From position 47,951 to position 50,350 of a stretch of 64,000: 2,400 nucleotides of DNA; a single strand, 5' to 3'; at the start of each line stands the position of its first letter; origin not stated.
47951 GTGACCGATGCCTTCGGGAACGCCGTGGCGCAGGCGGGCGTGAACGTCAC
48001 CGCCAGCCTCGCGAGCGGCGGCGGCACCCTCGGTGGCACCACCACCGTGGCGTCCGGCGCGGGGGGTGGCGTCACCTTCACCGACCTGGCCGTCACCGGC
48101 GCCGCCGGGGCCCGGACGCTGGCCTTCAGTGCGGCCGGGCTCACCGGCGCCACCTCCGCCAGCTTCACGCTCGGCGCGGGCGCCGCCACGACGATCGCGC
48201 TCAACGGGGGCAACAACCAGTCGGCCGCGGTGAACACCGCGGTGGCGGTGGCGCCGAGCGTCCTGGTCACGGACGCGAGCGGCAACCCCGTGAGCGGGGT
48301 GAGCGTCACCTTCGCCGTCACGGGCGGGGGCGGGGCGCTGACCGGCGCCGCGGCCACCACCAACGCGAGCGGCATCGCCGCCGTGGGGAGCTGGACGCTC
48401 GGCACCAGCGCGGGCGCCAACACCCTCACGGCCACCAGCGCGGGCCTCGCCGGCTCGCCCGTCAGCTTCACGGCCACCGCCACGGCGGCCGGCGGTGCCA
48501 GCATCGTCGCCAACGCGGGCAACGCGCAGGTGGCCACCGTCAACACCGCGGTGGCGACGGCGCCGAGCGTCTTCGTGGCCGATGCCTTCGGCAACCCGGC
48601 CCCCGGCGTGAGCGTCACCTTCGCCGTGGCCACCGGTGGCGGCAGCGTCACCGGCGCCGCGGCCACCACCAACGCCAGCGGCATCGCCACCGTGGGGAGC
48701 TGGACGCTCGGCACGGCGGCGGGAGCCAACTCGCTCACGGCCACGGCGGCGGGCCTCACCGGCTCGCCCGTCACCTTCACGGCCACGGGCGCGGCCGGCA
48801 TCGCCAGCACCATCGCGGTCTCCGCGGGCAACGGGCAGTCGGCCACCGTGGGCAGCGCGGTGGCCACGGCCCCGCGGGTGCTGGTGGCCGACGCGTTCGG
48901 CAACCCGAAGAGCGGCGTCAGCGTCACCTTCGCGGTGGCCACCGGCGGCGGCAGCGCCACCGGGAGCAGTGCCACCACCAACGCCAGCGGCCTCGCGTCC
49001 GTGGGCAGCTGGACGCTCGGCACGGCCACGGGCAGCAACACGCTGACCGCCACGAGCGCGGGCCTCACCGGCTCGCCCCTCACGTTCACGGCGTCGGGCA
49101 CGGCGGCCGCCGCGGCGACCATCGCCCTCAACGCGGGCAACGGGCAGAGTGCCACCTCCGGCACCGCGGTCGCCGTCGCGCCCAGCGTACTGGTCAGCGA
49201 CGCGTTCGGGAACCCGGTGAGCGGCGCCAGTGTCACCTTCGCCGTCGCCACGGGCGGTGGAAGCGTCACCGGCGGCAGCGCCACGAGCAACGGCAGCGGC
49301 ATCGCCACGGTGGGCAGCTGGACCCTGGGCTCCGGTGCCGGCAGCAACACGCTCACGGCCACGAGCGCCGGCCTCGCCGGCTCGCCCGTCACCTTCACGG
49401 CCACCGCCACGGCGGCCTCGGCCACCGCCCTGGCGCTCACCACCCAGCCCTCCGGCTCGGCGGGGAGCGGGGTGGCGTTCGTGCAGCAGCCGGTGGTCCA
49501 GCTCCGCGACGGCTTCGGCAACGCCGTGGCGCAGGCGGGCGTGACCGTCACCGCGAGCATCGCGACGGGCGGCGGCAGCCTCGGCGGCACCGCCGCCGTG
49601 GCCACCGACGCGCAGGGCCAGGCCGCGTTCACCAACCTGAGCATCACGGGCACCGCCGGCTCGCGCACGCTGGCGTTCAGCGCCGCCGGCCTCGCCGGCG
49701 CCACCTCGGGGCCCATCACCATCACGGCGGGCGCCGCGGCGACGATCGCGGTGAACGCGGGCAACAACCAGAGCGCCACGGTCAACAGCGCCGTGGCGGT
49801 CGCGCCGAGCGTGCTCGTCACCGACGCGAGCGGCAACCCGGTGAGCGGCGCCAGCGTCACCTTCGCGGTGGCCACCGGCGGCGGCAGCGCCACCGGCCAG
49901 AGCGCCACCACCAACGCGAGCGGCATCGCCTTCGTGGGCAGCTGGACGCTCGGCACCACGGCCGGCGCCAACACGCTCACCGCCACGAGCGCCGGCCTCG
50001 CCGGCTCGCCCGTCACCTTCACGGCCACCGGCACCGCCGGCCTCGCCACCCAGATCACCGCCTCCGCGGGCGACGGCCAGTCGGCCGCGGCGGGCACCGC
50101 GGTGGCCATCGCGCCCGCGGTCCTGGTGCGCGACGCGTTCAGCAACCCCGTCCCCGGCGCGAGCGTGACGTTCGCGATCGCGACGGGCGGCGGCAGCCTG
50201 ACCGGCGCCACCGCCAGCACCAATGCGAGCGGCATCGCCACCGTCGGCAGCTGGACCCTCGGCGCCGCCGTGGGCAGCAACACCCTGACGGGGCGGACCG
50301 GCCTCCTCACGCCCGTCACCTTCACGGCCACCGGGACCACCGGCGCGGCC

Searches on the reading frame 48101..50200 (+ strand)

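Call 80: search_protein_families(library=pfam, proteins=[window:48101-50200:+], max_evalue=0.001)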
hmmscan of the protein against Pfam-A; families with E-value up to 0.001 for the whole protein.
window:48101-50200:+ (700 aa): 5 families
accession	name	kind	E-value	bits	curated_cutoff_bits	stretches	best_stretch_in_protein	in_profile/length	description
PF02369.22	Big_1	-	6.6e-34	116.3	34.9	5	34-124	4-91/93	Bacterial Ig-like domain (group 1)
PF13620.12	CarboxypepD_reg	-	4.1e-12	46.7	32.3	0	469-551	7-79/82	Carboxypeptidase regulatory-like domain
PF17789.7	MG4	-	2.1e-09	37.9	24.7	0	53-95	19-58/95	Macroglobulin domain MG4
PF09134.16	Invasin_D3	-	2.8e-09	37.8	33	0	363-434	26-97/98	Invasin, domain 3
PF24025.1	Ig_DR_A0283-like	-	0.00028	21.6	27.1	0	53-93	10-48/102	DR_A0283-like, Ig-like domain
